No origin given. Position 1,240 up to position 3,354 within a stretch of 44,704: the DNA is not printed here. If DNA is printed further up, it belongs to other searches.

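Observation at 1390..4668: PglZ-domain protein plus BrxL-like ATPase two-gene cassette directly downstream of an IS630 insertion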

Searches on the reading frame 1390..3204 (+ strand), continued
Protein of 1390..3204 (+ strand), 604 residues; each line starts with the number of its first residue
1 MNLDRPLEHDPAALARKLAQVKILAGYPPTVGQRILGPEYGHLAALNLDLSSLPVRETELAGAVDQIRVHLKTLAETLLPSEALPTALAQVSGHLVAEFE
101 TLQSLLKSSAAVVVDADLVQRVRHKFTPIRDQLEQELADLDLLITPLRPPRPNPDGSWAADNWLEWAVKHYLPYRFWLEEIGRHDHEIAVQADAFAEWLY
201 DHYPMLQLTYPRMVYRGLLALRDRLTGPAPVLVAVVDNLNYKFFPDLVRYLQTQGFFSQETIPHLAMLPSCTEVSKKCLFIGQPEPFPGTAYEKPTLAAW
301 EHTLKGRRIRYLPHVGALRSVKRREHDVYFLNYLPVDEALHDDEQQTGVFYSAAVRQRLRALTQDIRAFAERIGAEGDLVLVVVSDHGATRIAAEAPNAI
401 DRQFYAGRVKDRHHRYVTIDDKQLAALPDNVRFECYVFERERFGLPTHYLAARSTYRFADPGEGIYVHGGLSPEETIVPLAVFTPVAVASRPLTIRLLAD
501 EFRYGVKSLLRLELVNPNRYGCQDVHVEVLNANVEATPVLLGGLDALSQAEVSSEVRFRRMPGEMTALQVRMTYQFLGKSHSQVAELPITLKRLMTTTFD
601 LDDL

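Call 45: search_protein_families(library=pfam, proteins=[L006:5282-5767:+, L006:5779-9903:+, L006:4416-5285:+, L017:627-4400:+, L022:12335-14389:+, L048:6792-8765:+, L060:1745-4084:+, L060:8345-10699:+], max_evalue=0.05)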
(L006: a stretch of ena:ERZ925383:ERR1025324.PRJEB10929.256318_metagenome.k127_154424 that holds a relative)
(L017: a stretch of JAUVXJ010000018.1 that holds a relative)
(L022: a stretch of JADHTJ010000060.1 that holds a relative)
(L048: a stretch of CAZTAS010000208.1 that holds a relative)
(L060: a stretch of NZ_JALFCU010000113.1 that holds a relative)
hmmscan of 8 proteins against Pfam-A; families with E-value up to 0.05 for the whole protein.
L006:5282-5767:+ (161 aa): 0 families

L006:5779-9903:+ (1374 aa): 3 families
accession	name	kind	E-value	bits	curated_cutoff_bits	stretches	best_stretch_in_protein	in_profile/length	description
PF13401.12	AAA_22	-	0.016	16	27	0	60-174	6-81/130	AAA domain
PF24883.2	NPHP3_N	-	0.017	15.8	24.8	0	58-98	21-59/164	Nephrocystin 3, N-terminal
PF13191.12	AAA_16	-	0.034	15.1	32.6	0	46-99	8-59/167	AAA ATPase domain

L006:4416-5285:+ (289 aa): 1 family
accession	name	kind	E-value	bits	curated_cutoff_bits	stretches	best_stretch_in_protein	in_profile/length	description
PF13182.11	DUF4007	-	3.1e-11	43.4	27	1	81-274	67-277/288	Protein of unknown function (DUF4007)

L017:627-4400:+ (1258 aa): 5 families
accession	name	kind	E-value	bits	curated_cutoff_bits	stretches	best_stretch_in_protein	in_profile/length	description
PF07669.17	Eco57I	-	6.2e-26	91.9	25.3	1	564-844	2-165/171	Eco57I restriction-modification methylase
PF02384.22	N6_Mtase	-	1.4e-08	34.8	20.4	0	511-589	48-104/311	N-6 DNA Methylase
PF20473.4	MmeI_Mtase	-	9.8e-07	28.6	27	1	501-587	11-87/259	MmeI, DNA-methyltransferase domain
PF12950.13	TaqI_C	-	3.7e-06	27.6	26.5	1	944-1064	2-117/118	TaqI-like C-terminal specificity domain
PF20465.4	MmeI_hel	-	0.037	15.2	27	0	241-321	5-75/75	MmeI, helicase spacer domain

L022:12335-14389:+ (685 aa): 3 families
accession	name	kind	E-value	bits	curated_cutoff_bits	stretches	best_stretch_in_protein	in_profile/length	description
PF13337.12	BrxL_ATPase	-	2.7e-93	312.7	25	1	153-462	2-307/313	Lon-like protease BrxL-like, ATPase domain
PF16565.11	MIT_C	-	5.2e-41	140.3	25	1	538-677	1-141/142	Phospholipase D-like domain at C-terminus of MIT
PF20442.3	BrxL_N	-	1.4e-23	83.7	28.2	1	12-141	3-132/132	BREX system Lon protease-like protein BrxL N-terminal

L048:6792-8765:+ (658 aa): 3 families
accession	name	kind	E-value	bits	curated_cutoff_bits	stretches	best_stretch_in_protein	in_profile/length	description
PF13337.12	BrxL_ATPase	-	1.3e-97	326.9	25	1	154-466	2-309/313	Lon-like protease BrxL-like, ATPase domain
PF16565.11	MIT_C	-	2.1e-44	151.3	25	1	516-653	1-139/142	Phospholipase D-like domain at C-terminus of MIT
PF20442.3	BrxL_N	-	6e-28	97.9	28.2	1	11-140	2-132/132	BREX system Lon protease-like protein BrxL N-terminal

L060:1745-4084:+ (780 aa): 7 families
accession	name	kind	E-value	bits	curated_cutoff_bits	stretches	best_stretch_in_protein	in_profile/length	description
PF01507.26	PAPS_reduct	-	6.1e-27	95.2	22.5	1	134-310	3-173/175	Phosphoadenosine phosphosulfate reductase domain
PF12838.12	Fer4_7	-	9.7e-07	29.6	27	1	459-496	2-45/52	4Fe-4S dicluster domain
PF13187.11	Fer4_9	-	8.7e-05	22.9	27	1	458-497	1-45/52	4Fe-4S dicluster domain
PF13237.11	Fer4_10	-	0.00011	22.5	25.5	1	457-496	7-49/53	4Fe-4S dicluster domain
PF00037.32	Fer4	-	0.0014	18.8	21.1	1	458-475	7-24/24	4Fe-4S binding domain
PF13183.11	Fer4_8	-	0.0036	18.2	27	0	452-472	47-67/68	4Fe-4S dicluster domain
PF12837.12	Fer4_6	-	0.021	15.2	25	1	455-474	5-24/24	4Fe-4S binding domain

L060:8345-10699:+ (785 aa): 1 family
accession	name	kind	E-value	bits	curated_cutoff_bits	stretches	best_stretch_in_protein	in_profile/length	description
PF08665.17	PglZ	-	0.038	14.4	25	0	531-589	116-172/179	PglZ domain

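Call 46: search_protein_families(library=ncbifam, proteins=[L017:627-4400:+, L029:1179-4535:+, L060:8345-10699:+, L060:10909-12351:+, L060:4106-8323:+, L022:12335-14389:+, L061:2277-4592:+], max_evalue=0.001)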
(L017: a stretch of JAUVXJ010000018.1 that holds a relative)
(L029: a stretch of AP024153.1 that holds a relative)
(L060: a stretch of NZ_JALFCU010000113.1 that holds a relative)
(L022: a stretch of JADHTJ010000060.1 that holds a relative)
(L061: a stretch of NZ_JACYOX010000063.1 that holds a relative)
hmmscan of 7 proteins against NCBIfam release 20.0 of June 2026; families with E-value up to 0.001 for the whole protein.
L017:627-4400:+ (1258 aa): 4 families
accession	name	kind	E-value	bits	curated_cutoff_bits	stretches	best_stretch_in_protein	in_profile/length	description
NF033452.1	BREX_1_MTaseX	exception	5.8e-23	80.7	500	1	444-864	254-614/1210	BREX-1 system adenine-specific DNA-methyltransferase PglX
NF033455.1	BREX_6_MTaseX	exception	2.2e-14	52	900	2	463-591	283-405/1319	BREX-6 system adenine-specific DNA-methyltransferase PglX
NF033451.1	BREX_2_MTaseX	equivalog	3.8e-13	48.1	400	1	426-607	181-316/1185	BREX-2 system adenine-specific DNA-methyltransferase PglX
NF033454.1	BREX_5_MTaseX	exception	2.8e-07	28.5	900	1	511-587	303-369/1404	BREX-5 system adenine-specific DNA-methyltransferase PglX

L029:1179-4535:+ (1119 aa): 5 families
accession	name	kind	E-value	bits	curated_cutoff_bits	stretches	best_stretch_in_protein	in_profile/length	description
NF033452.1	BREX_1_MTaseX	exception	4e-23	81.3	500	1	442-845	254-593/1210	BREX-1 system adenine-specific DNA-methyltransferase PglX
NF033455.1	BREX_6_MTaseX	exception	1.2e-18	66.2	900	2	762-846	553-639/1319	BREX-6 system adenine-specific DNA-methyltransferase PglX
NF033451.1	BREX_2_MTaseX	equivalog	1.9e-10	39.2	400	1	434-589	191-295/1185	BREX-2 system adenine-specific DNA-methyltransferase PglX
NF033454.1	BREX_5_MTaseX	exception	6.9e-08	30.5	900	1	507-587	301-371/1404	BREX-5 system adenine-specific DNA-methyltransferase PglX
TIGR02987.1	met_A_Alw26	exception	0.00012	21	353.5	0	757-780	106-129/523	Alw26I/Eco31I/Esp3I family type II restriction adenine-specific DNA-methyltransferase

L060:8345-10699:+ (785 aa): 1 family
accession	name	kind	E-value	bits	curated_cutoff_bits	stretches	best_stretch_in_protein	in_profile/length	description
NF033445.1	BREX_PglZ_4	exception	6.4e-83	279.6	140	1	21-746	1-739/741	BREX-4 system phosphatase PglZ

L060:10909-12351:+ (481 aa): 2 families
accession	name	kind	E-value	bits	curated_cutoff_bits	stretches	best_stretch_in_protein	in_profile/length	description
TIGR02688.1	TIGR02688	equivalog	2.3e-121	405.6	329.3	1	6-463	1-448/449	BREX system Lon protease-like protein BrxL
TIGR02653.1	Lon_rel_chp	hypoth_equivalog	1.3e-58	198.9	628.25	1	4-461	6-453/675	protease Lon-related BREX system protein BrxL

L060:4106-8323:+ (1406 aa): 0 families

L022:12335-14389:+ (685 aa): 2 families
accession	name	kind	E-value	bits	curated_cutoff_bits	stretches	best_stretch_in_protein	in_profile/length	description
TIGR02688.1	TIGR02688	equivalog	9.3e-123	410.2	329.3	1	12-459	5-448/449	BREX system Lon protease-like protein BrxL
TIGR02653.1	Lon_rel_chp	hypoth_equivalog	1.8e-69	234.8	628.25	1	5-459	5-455/675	protease Lon-related BREX system protein BrxL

L061:2277-4592:+ (772 aa): 8 families
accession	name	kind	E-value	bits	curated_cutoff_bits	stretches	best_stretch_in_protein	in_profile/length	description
NF033445.1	BREX_PglZ_4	exception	3.8e-11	42.3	140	1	507-675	545-708/741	BREX-4 system phosphatase PglZ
NF033449.0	BREX_PglZ_3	exception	5.7e-08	31.5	250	1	364-644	337-641/642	BREX-3 system phosphatase PglZ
NF033450.1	BREX_PglZ_1_B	equivalog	3.6e-07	28.7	400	1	395-645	430-675/675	BREX-1 system phosphatase PglZ type B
NF052313.1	T9SS_RR_PorX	equivalog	2.7e-05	23.1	300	0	365-456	191-278/513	T9SS response regulator signal transducer PorX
NF033446.0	BREX_PglZ_2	exception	6.5e-05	21.4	200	0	384-455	458-530/890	BREX-2 system phosphatase PglZ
NF033443.1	BREX_PglZ_6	exception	9.5e-05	20.8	400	0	580-668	675-761/958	BREX-6 system phosphatase PglZ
NF033444.1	BREX_PglZ_5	exception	9.7e-05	20.6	250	1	395-644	447-703/704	BREX-5 system phosphatase PglZ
TIGR02687.1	TIGR02687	equivalog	0.00041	18.4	270.35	0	606-652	683-731/844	BREX-1 system phosphatase PglZ type A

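Call 51: predict_structure(alignment_id=A1)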
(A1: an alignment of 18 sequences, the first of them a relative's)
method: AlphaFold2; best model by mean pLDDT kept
length: 784 residues; sequences in the alignment: 18
mean_pLDDT: 87.0   pTM: 0.65
mean pLDDT of the five models: 87.0, 86.7, 86.1, 84.9, 80.0
residues with pLDDT >= 90: 398; 70-90: 340; 50-70: 33; < 50: 13
segments of 3 or more residues with pLDDT < 50: 775-784
pLDDT, mean of each block of 10 residues (from residue 1): 86 82 92 92 92 90 88 89 92 91 89 89 91 83 85 93 95 92 93 92 91 90 86 82 88 91 92 92 89 86 87 81 85 72 92 88 82 90 92 94 91 93 89 86 93 91 91 94 91 95 94 92 76 88 95 90 93 64 68 84 86 86 90 61 74 92 78 89 86 86 91 89 86 90 84 80 91 54 41
secondary structure, 60 per line:
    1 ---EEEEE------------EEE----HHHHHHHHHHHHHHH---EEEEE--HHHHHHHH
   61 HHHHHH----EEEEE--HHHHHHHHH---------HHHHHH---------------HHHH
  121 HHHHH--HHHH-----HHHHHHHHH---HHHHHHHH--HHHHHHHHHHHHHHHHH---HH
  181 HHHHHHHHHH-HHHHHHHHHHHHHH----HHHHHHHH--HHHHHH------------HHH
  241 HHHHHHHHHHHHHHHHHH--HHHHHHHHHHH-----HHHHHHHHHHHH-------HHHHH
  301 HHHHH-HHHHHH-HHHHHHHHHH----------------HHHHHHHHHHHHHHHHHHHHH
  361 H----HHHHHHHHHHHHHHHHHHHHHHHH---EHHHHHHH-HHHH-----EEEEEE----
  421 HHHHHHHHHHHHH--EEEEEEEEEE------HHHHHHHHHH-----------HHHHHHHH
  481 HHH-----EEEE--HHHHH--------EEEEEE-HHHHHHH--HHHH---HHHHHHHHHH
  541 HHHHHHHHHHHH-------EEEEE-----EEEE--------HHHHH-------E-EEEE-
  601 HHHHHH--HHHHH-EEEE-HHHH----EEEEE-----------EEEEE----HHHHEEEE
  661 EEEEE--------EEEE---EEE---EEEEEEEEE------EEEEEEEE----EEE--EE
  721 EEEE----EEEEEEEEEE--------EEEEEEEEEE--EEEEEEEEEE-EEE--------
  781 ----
elements in order (helices of 4 or more, strands of 3 or more residues): E4-8 E21-23 H28-42 E46-50 H53-66 E71-75 H78-86 H96-101 H117-125 H128-131 H137-145 H149-156 H159-175 H179-190 H192-205 H210-217 H220-225 H238-258 H261-271 H277-288 H296-305 H307-312 H314-323 H340-361 H366-389 H394-400 H402-405 E411-416 H421-433 E436-445 H452-461 H473-483 E489-492 H495-499 E508-513 H515-521 H524-527 H531-552 E560-564 E570-573 H582-586 E596-599 H601-606 H609-613 E615-618 H620-623 E628-632 E644-648 H653-656 E657-665 E674-677 E681-683 E687-695 E702-709 E714-716 E719-724 E729-738 E747-756 E759-768 E770-772

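Call 54: fold_search(model_id=the predicted structure, library=pdb)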
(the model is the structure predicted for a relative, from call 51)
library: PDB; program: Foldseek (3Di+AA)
matches with E <= 10: 1734; with E <= 0.001: 160
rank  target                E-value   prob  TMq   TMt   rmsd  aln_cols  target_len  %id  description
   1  9zn5_B                1.5e-16  1.00  0.33  0.31  19.6       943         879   12  Hybrid model of a dimer of BrxC-BrxB fusion complexed with PglZ from the Acinetobacter BREX system (released 2026-04-08)
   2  8tef_D                3.7e-14  1.00  0.32  0.46  10.5       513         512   14  PorX primitive monoclinic crystal form (released 2024-04-17)
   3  8tef_A                6.8e-14  1.00  0.31  0.44  11.2       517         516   14  PorX primitive monoclinic crystal form (released 2024-04-17)
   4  8tff_A                1.3e-13  1.00  0.32  0.46  10.3       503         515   15  PorX with BeF3 phosphate analog (released 2024-04-17)
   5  8tfm_A                1.6e-13  1.00  0.26  0.40  20.6       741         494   12  PorX with Zn (primitive orthorhombic crystal form) (released 2024-04-17)
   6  8thp_B                2.1e-13  1.00  0.33  0.48   8.3       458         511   16  PorX phosphatase null mutant (T271V) (released 2024-04-17)
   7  8p6f_B                2.1e-13  1.00  0.31  0.46   8.6       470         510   14  Crystal structure of PorX-Fj (released 2024-04-03)
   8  8p6f_A                2.8e-13  1.00  0.31  0.46   8.7       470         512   15  Crystal structure of PorX-Fj (released 2024-04-03)
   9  7pvk_A                2.8e-13  1.00  0.30  0.44  10.0       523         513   15  X-ray structure of dimeric PorX (T272A mutant), in complex with pGpG. (released 2022-12-14)
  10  8ted_A                7.5e-13  1.00  0.29  0.43  20.3       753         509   12  PorX primitive orthorhombic crystal form (released 2024-04-17)
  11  8tef_C                8.7e-13  1.00  0.30  0.46   8.8       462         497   16  PorX primitive monoclinic crystal form (released 2024-04-17)
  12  8tff_B                1.1e-12  1.00  0.32  0.46   8.7       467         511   16  PorX with BeF3 phosphate analog (released 2024-04-17)
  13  8ted_B                1.3e-12  1.00  0.31  0.46  10.2       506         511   15  PorX primitive orthorhombic crystal form (released 2024-04-17)
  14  8thp_A                3.0e-12  1.00  0.32  0.49   9.7       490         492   17  PorX phosphatase null mutant (T271V) (released 2024-04-17)
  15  2gsn_A                1.4e-06  1.00  0.23  0.43   7.5       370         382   14  Structure of Xac Nucleotide Pyrophosphatase/Phosphodiesterase (released 2006-08-01)
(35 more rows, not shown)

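Call 70: search_protein_representatives(protein=window:1390-3204:+)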
Query: 604 residues. Proteins with E-value up to 0.001 (for the whole library): 445; up to 1e-10: 262; up to 1e-30: 121. The best 150 are listed.
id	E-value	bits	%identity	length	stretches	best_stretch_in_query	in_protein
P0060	1.6e-194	664.5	50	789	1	7-604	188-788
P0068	6.5e-189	646.0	50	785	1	3-604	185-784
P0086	4.0e-169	580.6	46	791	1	4-604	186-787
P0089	5.1e-165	567.1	49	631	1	10-509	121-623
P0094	9.4e-161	553.0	46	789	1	7-604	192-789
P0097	2.4e-159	548.4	46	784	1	7-600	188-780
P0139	3.5e-144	498.3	39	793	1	5-604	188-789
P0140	1.7e-141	489.4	42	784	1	7-602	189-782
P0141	1.3e-126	440.3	36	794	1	7-603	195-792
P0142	1.6e-124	433.3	39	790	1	7-602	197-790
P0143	7.4e-119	414.6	35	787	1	8-604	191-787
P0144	3.3e-118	412.5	76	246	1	61-306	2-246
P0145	1.3e-110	387.4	36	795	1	11-603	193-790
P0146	1.2e-109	384.2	36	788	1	3-602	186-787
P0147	3.8e-109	382.6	36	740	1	9-557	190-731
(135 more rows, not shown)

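Call 73: search_solved_structures(query=A4, max_evalue=10)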
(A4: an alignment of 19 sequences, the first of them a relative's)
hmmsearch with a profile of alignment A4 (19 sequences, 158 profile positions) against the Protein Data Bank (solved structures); distinct sequences matched with E-value up to 10: 205 (the best 60 are shown).
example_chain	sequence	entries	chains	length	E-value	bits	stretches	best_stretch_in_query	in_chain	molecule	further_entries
9d2f_A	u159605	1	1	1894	6.8e-10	41.8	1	21-54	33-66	Adenylate kinase 9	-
5vc7_A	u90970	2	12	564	7.1e-06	28.8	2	20-94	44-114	VCP-like ATPase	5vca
9fqr_Xf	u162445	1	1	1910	1.4e-05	27.8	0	21-47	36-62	Cilia- and flagella-associated protein 276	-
5g4g_A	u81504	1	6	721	1.6e-05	27.7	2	20-94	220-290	VCP-LIKE ATPASE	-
5g4f_A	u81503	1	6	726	1.6e-05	27.6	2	20-94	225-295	VCP-LIKE ATPASE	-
6z2i_A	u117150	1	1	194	3.4e-05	26.6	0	65-92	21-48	de novo designed TIM barrel DeNovoTIM6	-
7osv_A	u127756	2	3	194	0.00014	24.5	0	66-92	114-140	DeNovoTIM6-SB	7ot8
9cru_A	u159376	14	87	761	0.0016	21.1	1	17-96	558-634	Vesicular-fusion protein SEC18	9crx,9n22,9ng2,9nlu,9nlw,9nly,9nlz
4d81_A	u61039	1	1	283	0.0033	20.1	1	21-108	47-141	AAA ATPase, central domain protein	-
4d82_A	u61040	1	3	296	0.0037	20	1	21-102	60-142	AAA ATPase, central domain protein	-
4d80_A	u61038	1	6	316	0.0043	19.8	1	21-102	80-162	AAA ATPASE, CENTRAL DOMAIN PROTEIN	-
2ga8_A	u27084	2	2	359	0.0052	19.5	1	9-62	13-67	Hypothetical 39.9 kDa protein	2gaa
8yk8_A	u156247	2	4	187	0.0072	19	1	20-71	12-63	Bifunctional adenosylcobalamin biosynthesis protein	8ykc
8yes_A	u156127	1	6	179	0.0079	18.9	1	20-71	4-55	Bifunctional adenosylcobalamin biosynthesis protein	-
7wub_D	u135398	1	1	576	0.0095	18.6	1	21-95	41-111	Transitional endoplasmic reticulum ATPase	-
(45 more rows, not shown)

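Call 74: search_solved_structures(query=L006:5779-9903:+, max_evalue=1)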
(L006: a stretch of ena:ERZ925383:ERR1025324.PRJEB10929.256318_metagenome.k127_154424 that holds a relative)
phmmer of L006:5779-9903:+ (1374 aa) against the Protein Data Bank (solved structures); distinct sequences matched with E-value up to 1: 1.
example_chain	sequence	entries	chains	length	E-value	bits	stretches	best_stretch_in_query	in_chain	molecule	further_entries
8ii8_A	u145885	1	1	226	0.49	11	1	179-327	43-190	Chromoprotein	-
